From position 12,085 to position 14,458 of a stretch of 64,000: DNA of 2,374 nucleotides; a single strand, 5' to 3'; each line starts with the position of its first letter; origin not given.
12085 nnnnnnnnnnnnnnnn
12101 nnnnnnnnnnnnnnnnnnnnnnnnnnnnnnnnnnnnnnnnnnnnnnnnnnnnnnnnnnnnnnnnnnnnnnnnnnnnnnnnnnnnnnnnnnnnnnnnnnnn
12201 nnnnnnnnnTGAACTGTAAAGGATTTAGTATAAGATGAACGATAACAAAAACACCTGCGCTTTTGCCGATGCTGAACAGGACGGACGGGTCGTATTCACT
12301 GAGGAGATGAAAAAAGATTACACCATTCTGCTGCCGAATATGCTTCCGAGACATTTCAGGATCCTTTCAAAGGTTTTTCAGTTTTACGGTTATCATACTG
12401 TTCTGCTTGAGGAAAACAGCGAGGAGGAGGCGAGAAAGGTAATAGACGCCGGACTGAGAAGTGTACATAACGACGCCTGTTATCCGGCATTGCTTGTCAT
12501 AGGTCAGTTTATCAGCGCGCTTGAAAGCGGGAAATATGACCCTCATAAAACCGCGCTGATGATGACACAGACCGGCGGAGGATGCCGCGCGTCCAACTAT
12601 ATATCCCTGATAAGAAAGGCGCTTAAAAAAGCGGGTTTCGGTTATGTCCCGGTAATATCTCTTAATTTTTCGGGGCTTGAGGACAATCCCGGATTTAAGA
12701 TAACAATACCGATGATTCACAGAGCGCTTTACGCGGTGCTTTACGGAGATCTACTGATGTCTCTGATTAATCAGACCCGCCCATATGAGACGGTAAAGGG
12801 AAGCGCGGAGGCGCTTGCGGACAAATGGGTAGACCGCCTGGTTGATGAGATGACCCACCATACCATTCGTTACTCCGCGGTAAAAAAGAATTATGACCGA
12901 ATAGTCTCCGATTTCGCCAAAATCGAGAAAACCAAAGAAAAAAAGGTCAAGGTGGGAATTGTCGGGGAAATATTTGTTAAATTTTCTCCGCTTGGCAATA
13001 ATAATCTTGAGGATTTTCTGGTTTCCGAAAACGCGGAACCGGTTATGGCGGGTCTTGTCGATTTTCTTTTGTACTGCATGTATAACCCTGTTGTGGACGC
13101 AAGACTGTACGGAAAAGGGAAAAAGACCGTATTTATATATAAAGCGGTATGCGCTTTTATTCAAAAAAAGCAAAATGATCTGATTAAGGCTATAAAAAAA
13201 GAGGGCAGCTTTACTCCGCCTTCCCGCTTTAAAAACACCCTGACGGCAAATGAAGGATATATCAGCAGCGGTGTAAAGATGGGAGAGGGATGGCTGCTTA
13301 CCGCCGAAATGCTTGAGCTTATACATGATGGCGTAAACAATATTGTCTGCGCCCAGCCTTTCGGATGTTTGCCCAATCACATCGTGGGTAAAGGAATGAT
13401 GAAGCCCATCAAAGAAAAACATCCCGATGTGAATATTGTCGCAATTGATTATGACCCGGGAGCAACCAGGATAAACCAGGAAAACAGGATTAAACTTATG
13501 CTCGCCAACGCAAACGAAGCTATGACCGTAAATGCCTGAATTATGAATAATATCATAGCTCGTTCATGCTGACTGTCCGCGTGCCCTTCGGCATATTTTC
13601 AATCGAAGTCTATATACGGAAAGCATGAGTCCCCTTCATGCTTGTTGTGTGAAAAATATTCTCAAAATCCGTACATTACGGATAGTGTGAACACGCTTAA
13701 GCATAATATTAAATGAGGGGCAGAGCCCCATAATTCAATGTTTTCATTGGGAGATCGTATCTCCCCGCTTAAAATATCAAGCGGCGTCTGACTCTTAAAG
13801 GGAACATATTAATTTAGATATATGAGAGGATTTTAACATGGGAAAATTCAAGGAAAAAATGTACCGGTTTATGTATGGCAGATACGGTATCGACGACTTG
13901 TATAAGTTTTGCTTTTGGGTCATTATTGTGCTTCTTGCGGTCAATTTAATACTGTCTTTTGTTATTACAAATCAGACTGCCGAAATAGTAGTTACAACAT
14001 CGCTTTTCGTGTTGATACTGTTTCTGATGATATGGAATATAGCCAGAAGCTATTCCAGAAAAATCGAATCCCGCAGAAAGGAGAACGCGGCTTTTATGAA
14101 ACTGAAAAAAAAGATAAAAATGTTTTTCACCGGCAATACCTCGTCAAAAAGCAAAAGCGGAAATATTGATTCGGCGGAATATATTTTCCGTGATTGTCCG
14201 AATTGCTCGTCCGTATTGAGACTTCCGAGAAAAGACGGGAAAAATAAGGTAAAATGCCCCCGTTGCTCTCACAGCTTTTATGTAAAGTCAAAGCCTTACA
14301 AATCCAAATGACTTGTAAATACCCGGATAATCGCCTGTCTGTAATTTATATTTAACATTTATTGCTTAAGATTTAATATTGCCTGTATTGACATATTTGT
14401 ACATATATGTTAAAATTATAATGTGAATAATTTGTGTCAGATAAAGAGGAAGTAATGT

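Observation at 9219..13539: Orphan ATP-driven low-potential reductase-like module: built-in double activase fused to a dehydratase/double-cubane-like domain, plus a paralogous partner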

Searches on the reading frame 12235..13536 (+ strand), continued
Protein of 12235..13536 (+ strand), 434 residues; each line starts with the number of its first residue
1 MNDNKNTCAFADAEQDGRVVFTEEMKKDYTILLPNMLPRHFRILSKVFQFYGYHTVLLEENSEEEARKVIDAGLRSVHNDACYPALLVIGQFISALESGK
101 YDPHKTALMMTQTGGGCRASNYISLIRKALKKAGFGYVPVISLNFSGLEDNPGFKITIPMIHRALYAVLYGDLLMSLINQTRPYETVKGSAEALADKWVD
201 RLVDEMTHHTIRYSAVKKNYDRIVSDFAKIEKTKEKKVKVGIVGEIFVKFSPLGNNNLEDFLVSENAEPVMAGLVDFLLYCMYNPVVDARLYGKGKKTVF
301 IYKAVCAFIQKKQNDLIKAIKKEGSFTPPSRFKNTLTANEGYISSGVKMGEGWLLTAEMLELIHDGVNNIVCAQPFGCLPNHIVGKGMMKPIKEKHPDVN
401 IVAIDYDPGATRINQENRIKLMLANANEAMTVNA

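Call 53: search_protein_families(library=pfam, proteins=[window:12235-13536:+, P0260, P0365], max_evalue=10)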
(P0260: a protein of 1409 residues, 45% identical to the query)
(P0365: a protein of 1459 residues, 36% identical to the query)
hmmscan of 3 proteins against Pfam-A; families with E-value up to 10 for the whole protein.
window:12235-13536:+ (434 aa): 1 family
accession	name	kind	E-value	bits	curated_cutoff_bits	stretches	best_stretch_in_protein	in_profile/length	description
PF06160.17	EzrA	-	0.096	11.4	39.6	1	196-236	357-397/557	Septation ring formation regulator, EzrA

P0260 (1409 aa): 10 families
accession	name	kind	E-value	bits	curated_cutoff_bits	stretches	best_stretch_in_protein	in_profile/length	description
PF09989.15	DUF2229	-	1.1e-94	316.6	29.4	2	672-890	2-218/218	CoA enzyme activase uncharacterised domain (DUF2229)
PF01869.26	BcrAD_BadFG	-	5.2e-58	197.1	31.5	2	322-576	1-271/271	BadF/BadG/BcrA/BcrD ATPase family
PF01548.23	DEDD_Tnp_IS110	-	1e-06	29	29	2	7-94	1-85/155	Transposase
PF00370.27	FGGY_N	-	0.0045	17.1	28.8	1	7-57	3-52/245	FGGY family of carbohydrate kinases, N-terminal domain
PF05378.19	Hydant_A_N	-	0.0052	17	25.2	1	322-375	2-57/176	Hydantoinase/oxoprolinase N-terminal region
PF02745.20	MCR_alpha_N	-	0.0084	15.9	27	1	13-56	76-119/269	Methyl-coenzyme M reductase alpha subunit, N-terminal domain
PF01968.24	Hydantoinase_A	-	0.037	13.7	22.9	2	319-341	78-101/291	Hydantoinase/oxoprolinase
PF02782.22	FGGY_C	-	0.039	14.2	27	1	531-576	150-194/198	FGGY family of carbohydrate kinases, C-terminal domain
PF13941.12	MutL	-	0.11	11.6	27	1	323-340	3-20/450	MutL protein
PF22521.2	HypF_C_2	-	0.2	11.8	27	1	491-556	155-219/241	Carbamoyltransferase, Kae1-like Domain, second subdomain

P0365 (1459 aa): 9 families
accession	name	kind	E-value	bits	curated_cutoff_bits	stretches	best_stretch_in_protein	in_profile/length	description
PF09989.15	DUF2229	-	4.8e-75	252.4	29.4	2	688-910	1-218/218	CoA enzyme activase uncharacterised domain (DUF2229)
PF01869.26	BcrAD_BadFG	-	7.8e-74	249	31.5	2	328-586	1-271/271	BadF/BadG/BcrA/BcrD ATPase family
PF05378.19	Hydant_A_N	-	9.5e-06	25.9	25.2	2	328-391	2-65/176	Hydantoinase/oxoprolinase N-terminal region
PF00370.27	FGGY_N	-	0.00031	20.8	28.8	2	327-356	2-31/245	FGGY family of carbohydrate kinases, N-terminal domain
PF02782.22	FGGY_C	-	0.00038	20.7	27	1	541-586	150-194/198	FGGY family of carbohydrate kinases, C-terminal domain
PF01548.23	DEDD_Tnp_IS110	-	0.0004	20.6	29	1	7-68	1-59/155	Transposase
PF13941.12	MutL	-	0.00078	18.8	27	2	328-378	2-51/450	MutL protein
PF00480.26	ROK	-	0.0076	16.2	22.9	1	7-54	2-50/294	ROK family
PF22521.2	HypF_C_2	-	0.076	13.2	27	1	499-568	153-221/241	Carbamoyltransferase, Kae1-like Domain, second subdomain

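Call 56: search_solved_structures(query=A2, max_evalue=10, show_alignments=3)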
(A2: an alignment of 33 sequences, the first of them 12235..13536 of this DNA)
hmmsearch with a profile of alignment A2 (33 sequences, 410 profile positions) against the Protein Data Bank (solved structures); distinct sequences matched with E-value up to 10: 9.
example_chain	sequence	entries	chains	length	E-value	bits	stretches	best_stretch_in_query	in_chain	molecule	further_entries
2osz_A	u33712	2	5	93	0.1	14.7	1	161-232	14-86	Nucleoporin p58/p45 | Nucleoporin Nup58/Nup45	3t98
4jq5_A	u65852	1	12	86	0.17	14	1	161-232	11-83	Nucleoporin p58/p45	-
4jo9_B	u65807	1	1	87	0.17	13.9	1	161-232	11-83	Nucleoporin p58/p45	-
4jo7_E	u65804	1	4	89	0.17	13.9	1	161-232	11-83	Nucleoporin p58/p45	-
9goa_A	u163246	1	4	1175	0.36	12.9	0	229-273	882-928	Alpha-latrotoxin-Lt1a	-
9go9_A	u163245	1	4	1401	0.5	12.4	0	229-273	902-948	Alpha-latrotoxin-Lt1a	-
3db7_A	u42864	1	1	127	0.54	12.3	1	361-403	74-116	putative calcium-regulated periplasmic protein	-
8fjg_A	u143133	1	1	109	1.4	10.9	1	275-325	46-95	H12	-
6cfw_E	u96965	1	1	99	1.7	10.6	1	217-257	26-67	MBH subunit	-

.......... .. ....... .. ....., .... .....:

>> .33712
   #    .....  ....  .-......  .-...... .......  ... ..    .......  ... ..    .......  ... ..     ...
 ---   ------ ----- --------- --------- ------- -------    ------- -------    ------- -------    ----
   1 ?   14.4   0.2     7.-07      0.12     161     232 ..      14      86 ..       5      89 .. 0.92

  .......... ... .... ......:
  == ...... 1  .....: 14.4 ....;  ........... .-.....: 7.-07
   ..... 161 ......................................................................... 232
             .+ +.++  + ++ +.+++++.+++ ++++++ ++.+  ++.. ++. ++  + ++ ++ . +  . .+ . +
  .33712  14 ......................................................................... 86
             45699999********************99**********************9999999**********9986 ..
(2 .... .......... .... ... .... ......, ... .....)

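Call 74: search_protein_families(library=pfam, proteins=[P0257, P0266, P0308, P0316, P0323, P0359, P0369], max_evalue=0.01)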
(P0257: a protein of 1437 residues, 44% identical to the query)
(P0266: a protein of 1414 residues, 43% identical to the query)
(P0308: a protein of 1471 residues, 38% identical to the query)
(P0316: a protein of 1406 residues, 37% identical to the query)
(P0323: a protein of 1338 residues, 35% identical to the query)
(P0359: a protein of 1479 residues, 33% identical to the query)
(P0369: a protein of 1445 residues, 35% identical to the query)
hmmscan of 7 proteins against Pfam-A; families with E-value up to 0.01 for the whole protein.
P0257 (1437 aa): 3 families
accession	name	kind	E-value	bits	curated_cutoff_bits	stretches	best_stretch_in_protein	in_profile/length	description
PF09989.15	DUF2229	-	9.4e-94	313.5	29.4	2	670-889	1-218/218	CoA enzyme activase uncharacterised domain (DUF2229)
PF01869.26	BcrAD_BadFG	-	6e-60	203.5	31.5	2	321-575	1-271/271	BadF/BadG/BcrA/BcrD ATPase family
PF01548.23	DEDD_Tnp_IS110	-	7e-06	26.3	29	1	6-84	1-76/155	Transposase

P0266 (1414 aa): 6 families
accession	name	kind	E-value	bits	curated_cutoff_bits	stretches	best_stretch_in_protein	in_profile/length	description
PF09989.15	DUF2229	-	5.9e-90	301.1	29.4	2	676-892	2-218/218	CoA enzyme activase uncharacterised domain (DUF2229)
PF01869.26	BcrAD_BadFG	-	4e-54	184.4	31.5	2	324-578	1-271/271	BadF/BadG/BcrA/BcrD ATPase family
PF00480.26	ROK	-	0.00026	21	22.9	0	6-62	2-64/294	ROK family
PF01968.24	Hydantoinase_A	-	0.0022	17.7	22.9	0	6-35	82-113/291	Hydantoinase/oxoprolinase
PF00370.27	FGGY_N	-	0.0027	17.8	28.8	0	323-347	2-26/245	FGGY family of carbohydrate kinases, N-terminal domain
PF01548.23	DEDD_Tnp_IS110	-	0.0047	17.1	29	0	6-70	1-62/155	Transposase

P0308 (1471 aa): 6 families
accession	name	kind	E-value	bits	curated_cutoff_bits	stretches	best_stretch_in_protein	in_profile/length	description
PF09989.15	DUF2229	-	2.4e-67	227.2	29.4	1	685-900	2-218/218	CoA enzyme activase uncharacterised domain (DUF2229)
PF01869.26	BcrAD_BadFG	-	2.4e-59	201.5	31.5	2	329-583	1-271/271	BadF/BadG/BcrA/BcrD ATPase family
PF00480.26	ROK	-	6.9e-06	26.2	22.9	1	3-52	1-51/294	ROK family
PF00370.27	FGGY_N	-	2.1e-05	24.7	28.8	0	2-34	1-33/245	FGGY family of carbohydrate kinases, N-terminal domain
PF01548.23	DEDD_Tnp_IS110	-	0.0006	20.1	29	0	4-56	1-53/155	Transposase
PF05378.19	Hydant_A_N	-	0.0028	17.9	25.2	0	4-64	2-63/176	Hydantoinase/oxoprolinase N-terminal region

P0316 (1406 aa): 3 families
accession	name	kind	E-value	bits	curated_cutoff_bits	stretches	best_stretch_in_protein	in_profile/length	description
PF09989.15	DUF2229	-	2.9e-72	243.3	29.4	1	675-892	2-217/218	CoA enzyme activase uncharacterised domain (DUF2229)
PF01869.26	BcrAD_BadFG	-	3.4e-52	178.1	31.5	2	324-578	1-271/271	BadF/BadG/BcrA/BcrD ATPase family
PF02782.22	FGGY_C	-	0.0085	16.3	27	0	531-578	148-194/198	FGGY family of carbohydrate kinases, C-terminal domain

P0323 (1338 aa): 5 families
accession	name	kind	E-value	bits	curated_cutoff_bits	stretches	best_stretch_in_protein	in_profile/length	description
PF09989.15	DUF2229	-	1.9e-80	270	29.4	1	612-829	2-218/218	CoA enzyme activase uncharacterised domain (DUF2229)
PF01869.26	BcrAD_BadFG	-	1.3e-62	212.2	31.5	2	316-569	1-271/271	BadF/BadG/BcrA/BcrD ATPase family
PF00370.27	FGGY_N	-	3.1e-05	24.1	28.8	0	4-34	1-31/245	FGGY family of carbohydrate kinases, N-terminal domain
PF01548.23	DEDD_Tnp_IS110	-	0.0022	18.2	29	0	316-352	1-37/155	Transposase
PF22521.2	HypF_C_2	-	0.0034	17.6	27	0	483-544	154-214/241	Carbamoyltransferase, Kae1-like Domain, second subdomain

P0359 (1479 aa): 6 families
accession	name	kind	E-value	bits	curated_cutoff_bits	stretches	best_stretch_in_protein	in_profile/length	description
PF09989.15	DUF2229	-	4.4e-78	262.3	29.4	2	684-902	2-218/218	CoA enzyme activase uncharacterised domain (DUF2229)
PF01869.26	BcrAD_BadFG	-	4.6e-65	220.3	31.5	2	328-585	1-271/271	BadF/BadG/BcrA/BcrD ATPase family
PF01548.23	DEDD_Tnp_IS110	-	4.4e-07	30.2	29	1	8-93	2-84/155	Transposase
PF00370.27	FGGY_N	-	0.0002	21.5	28.8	0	5-41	1-37/245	FGGY family of carbohydrate kinases, N-terminal domain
PF00480.26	ROK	-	0.00041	20.4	22.9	0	7-65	2-66/294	ROK family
PF05378.19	Hydant_A_N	-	0.00054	20.2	25.2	1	328-374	2-49/176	Hydantoinase/oxoprolinase N-terminal region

P0369 (1445 aa): 3 families
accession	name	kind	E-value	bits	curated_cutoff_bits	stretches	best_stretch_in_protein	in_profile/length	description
PF09989.15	DUF2229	-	8.3e-67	225.4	29.4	1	684-931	1-217/218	CoA enzyme activase uncharacterised domain (DUF2229)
PF01869.26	BcrAD_BadFG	-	4.4e-64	217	31.5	2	325-582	1-271/271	BadF/BadG/BcrA/BcrD ATPase family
PF14450.12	FtsA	-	0.0017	19.1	31.8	0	100-251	2-124/127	Cell division protein FtsA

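Call 83: find_encoding_contigs(protein=P0148, flank=4000, max_places=1)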
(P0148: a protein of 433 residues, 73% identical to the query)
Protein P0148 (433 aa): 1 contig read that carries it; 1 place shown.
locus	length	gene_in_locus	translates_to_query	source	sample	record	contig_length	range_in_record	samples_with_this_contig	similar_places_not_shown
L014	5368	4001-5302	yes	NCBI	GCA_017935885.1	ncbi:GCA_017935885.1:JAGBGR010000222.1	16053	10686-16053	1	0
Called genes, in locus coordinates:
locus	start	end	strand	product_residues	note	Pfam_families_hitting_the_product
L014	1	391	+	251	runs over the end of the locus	-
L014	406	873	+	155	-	PF04525:LOR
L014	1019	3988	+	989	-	PF01869:BcrAD_BadFG, PF09989:DUF2229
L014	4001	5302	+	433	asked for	-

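Call 84: find_encoding_contigs(protein=P0169, flank=4000, max_places=1)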
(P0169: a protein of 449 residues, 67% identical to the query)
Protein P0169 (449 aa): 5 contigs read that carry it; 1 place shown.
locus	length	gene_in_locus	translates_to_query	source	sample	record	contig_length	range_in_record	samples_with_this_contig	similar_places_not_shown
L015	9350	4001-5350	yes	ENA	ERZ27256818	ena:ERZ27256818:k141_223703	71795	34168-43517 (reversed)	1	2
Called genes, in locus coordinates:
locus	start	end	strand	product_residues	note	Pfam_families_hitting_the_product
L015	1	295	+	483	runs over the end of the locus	PF01406:tRNA-synt_1e, PF09334:tRNA-synt_1g (faint)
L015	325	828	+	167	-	PF04138:GtrA_DPMS_TM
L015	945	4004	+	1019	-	PF01869:BcrAD_BadFG, PF09989:DUF2229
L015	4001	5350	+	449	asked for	-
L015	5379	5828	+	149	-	-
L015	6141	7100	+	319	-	-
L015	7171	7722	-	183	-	-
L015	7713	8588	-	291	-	-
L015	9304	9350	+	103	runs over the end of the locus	PF00338:Ribosomal_S10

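Call 85: find_encoding_contigs(protein=P0224, flank=4000, max_places=1)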
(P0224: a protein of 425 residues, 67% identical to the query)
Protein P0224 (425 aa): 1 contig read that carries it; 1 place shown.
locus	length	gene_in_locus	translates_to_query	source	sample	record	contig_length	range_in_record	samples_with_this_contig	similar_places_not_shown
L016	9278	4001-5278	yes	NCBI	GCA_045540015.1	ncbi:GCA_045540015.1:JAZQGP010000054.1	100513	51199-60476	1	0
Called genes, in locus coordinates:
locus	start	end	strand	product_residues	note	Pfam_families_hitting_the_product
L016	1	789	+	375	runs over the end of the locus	PF00248:Aldo_ket_red, PF13746:Fer4_18 (faint), PF12838:Fer4_7 (faint), PF13183:Fer4_8 (faint), PF13237:Fer4_10 (faint), PF00037:Fer4 (faint), PF13187:Fer4_9, PF13534:Fer4_17 (weak)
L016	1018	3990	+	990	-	PF01869:BcrAD_BadFG, PF09989:DUF2229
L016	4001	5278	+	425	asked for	PF09989:DUF2229 (weak)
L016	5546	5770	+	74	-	-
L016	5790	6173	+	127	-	PF16677:GP3_package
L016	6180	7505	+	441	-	PF04466:Terminase_3, PF03237:Terminase_6N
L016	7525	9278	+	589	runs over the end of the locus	PF16510:P22_portal, PF23899:SU10_portal (weak)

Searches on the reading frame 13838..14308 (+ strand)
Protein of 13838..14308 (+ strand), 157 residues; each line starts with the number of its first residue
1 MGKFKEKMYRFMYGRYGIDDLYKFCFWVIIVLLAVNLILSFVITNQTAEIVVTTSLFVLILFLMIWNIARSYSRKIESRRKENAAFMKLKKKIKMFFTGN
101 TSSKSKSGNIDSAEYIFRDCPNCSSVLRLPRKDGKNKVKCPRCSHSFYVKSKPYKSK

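Call 3: search_protein_families(library=pfam, proteins=[window:13838-14308:+], max_evalue=0.01)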
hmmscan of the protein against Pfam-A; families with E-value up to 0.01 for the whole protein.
window:13838-14308:+ (157 aa): 5 families
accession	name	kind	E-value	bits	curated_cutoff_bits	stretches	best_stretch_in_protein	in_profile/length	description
PF22191.2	IBR_1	-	3.1e-05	24.2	27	1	118-147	4-31/47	IBR domain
PF13717.11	Zn_ribbon_4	-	9.2e-05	22.7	30.3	1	120-147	5-35/36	zinc-ribbon domain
PF01485.27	IBR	-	0.00031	21.2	24.3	1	117-147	18-51/65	IBR domain, a half RING-finger domain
PF13719.11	Zn_ribbon_5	-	0.0045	17.2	29.3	1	120-148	5-36/37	zinc-ribbon domain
PF23548.1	Zn_ribbon_FGT1_2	-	0.007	16.4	27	0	120-145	5-28/35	FORGETTER1 second zinc ribbon domain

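Call 87: find_homologous_proteins(query=window:13838-14308:+, max_evalue=0.001)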
Query window:13838-14308:+ (157 aa): 307 proteins with E <= 0.001 among 334 candidates; the best 120 are listed.
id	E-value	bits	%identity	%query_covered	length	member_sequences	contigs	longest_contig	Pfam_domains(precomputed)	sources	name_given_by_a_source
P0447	4.1e-98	343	99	100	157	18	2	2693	-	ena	-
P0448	1.2e-83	296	82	100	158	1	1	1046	-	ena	-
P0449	2.3e-59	218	63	99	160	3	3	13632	-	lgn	-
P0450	3.1e-57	211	65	92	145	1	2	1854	-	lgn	-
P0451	7.4e-57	209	61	99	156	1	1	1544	-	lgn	-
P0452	8.2e-52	193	59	97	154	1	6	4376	-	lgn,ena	-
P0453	2.0e-51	192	58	97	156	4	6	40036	-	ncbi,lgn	-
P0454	3.2e-51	191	56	97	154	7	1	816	-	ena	-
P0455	1.1e-50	189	52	94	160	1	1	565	-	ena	-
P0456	1.3e-50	189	55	96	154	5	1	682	-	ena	-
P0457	1.7e-50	189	52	100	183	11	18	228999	-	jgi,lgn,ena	-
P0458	2.7e-50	188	53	95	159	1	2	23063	-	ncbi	-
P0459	3.4e-50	188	52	100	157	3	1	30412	-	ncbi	-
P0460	5.6e-50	187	52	99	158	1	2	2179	-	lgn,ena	-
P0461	9.4e-50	186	56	97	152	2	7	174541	-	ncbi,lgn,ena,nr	ncbi:MAG: hypothetical protein IJD74_03420 [Clostridia bacterium]|nr:hypothetical protein [Clostridi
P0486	2.8e-47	178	50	100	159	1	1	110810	-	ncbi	-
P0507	5.3e-46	174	51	96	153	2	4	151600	-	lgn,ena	-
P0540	5.7e-44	168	49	100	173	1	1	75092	-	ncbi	-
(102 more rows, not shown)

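Call 88: find_encoding_contigs(protein=P0457, flank=5500, max_places=1)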
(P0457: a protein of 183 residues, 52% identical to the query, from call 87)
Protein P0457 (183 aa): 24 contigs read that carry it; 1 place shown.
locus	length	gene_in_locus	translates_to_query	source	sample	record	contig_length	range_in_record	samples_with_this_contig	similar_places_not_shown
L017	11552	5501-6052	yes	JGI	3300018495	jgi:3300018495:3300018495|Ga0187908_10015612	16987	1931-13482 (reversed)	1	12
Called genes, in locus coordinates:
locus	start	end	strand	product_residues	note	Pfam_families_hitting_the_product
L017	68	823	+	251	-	PF20260:PUA_4 (weak), PF04452:Methyltrans_RNA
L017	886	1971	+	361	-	PF17853:GGDEF_2, PF13556:HTH_30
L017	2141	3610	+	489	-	PF03572:Peptidase_S41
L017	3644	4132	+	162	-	PF03449:GreA_GreB_N, PF01272:GreA_GreB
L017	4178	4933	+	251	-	-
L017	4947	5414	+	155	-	PF04525:LOR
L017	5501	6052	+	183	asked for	-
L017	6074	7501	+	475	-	PF00224:PK, PF02887:PK_C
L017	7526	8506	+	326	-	PF00753:Lactamase_B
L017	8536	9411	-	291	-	PF00892:EamA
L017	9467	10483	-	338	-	PF12715:Abhydrolase_7, PF22244:GCE_fung (faint)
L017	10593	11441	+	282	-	PF00126:HTH_1, PF03466:LysR_substrate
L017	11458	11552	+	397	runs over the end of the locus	-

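Call 89: find_encoding_contigs(protein=P0486, flank=5500, max_places=1)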
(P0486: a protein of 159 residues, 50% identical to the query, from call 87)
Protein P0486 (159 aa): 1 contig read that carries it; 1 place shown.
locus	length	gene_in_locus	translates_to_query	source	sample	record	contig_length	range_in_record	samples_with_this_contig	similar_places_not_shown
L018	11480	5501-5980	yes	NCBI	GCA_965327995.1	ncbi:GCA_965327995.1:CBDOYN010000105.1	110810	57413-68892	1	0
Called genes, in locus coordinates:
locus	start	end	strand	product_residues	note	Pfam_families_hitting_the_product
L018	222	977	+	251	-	PF20260:PUA_4 (weak), PF04452:Methyltrans_RNA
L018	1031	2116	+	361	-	PF17853:GGDEF_2, PF13556:HTH_30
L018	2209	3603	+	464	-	PF03572:Peptidase_S41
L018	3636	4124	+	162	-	PF03449:GreA_GreB_N, PF01272:GreA_GreB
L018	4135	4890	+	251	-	-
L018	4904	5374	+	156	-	PF04525:LOR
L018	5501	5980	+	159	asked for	-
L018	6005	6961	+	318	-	PF00753:Lactamase_B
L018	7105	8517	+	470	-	PF00224:PK, PF02887:PK_C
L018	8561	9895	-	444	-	PF06689:zf-C4_ClpX, PF05496:RuvB_N (faint), PF00004:AAA, PF07724:AAA_2, PF07728:AAA_5 (weak), PF10431:ClpB_D2-small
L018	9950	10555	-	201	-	PF00574:CLP_protease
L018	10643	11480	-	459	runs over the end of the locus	PF05697:Trigger_N, PF00254:FKBP_C, PF05698:Trigger_C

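Call 90: find_encoding_contigs(protein=P0540, flank=5500, max_places=1)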
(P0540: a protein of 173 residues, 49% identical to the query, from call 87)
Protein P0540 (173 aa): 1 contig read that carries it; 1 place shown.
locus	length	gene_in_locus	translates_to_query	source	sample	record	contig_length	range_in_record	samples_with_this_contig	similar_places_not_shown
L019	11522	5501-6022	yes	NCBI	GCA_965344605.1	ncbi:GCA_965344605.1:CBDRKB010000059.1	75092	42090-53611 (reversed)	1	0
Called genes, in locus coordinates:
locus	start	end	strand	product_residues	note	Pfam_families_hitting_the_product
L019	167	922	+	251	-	PF20260:PUA_4, PF04452:Methyltrans_RNA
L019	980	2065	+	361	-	PF17853:GGDEF_2, PF13556:HTH_30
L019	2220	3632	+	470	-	PF03572:Peptidase_S41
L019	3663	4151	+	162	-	PF03449:GreA_GreB_N, PF01272:GreA_GreB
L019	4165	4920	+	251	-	-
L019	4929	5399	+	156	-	PF04525:LOR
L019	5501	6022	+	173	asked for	-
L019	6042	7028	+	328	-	PF00753:Lactamase_B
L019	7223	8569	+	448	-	PF00224:PK, PF02887:PK_C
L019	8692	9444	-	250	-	PF03629:SASA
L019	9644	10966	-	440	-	PF06689:zf-C4_ClpX, PF05496:RuvB_N (faint), PF00004:AAA, PF07724:AAA_2, PF07728:AAA_5 (faint), PF10431:ClpB_D2-small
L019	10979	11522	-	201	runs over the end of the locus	PF00574:CLP_protease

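Call 91: find_encoding_contigs(protein=P0507, flank=5500, max_places=1)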
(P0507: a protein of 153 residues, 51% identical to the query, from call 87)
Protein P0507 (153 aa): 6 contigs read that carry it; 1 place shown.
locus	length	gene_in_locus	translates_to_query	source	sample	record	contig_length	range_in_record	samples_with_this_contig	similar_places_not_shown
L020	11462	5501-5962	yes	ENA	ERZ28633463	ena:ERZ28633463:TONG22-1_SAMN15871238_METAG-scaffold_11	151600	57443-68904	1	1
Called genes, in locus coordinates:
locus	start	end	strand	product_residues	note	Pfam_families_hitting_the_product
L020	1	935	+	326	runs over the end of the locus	PF01368:DHH, PF02272:DHHA1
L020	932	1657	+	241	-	PF01975:SurE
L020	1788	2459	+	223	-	PF00072:Response_reg, PF00486:Trans_reg_C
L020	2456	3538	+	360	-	PF00672:HAMP, PF00512:HisKA, PF02518:HATPase_c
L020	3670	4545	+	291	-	PF00781:DAGK_cat, PF19279:YegS_C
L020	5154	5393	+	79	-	-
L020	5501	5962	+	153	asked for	-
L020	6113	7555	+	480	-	PF00224:PK, PF02887:PK_C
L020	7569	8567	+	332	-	PF00753:Lactamase_B, PF23023:Anti-Pycsar_Apyc1 (weak), PF12706:Lactamase_B_2 (weak)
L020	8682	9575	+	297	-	PF01381:HTH_3 (weak), PF12844:HTH_19, PF13560:HTH_31 (weak)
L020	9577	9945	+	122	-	-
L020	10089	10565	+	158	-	PF02142:MGS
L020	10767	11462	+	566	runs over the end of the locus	PF16126:DUF4838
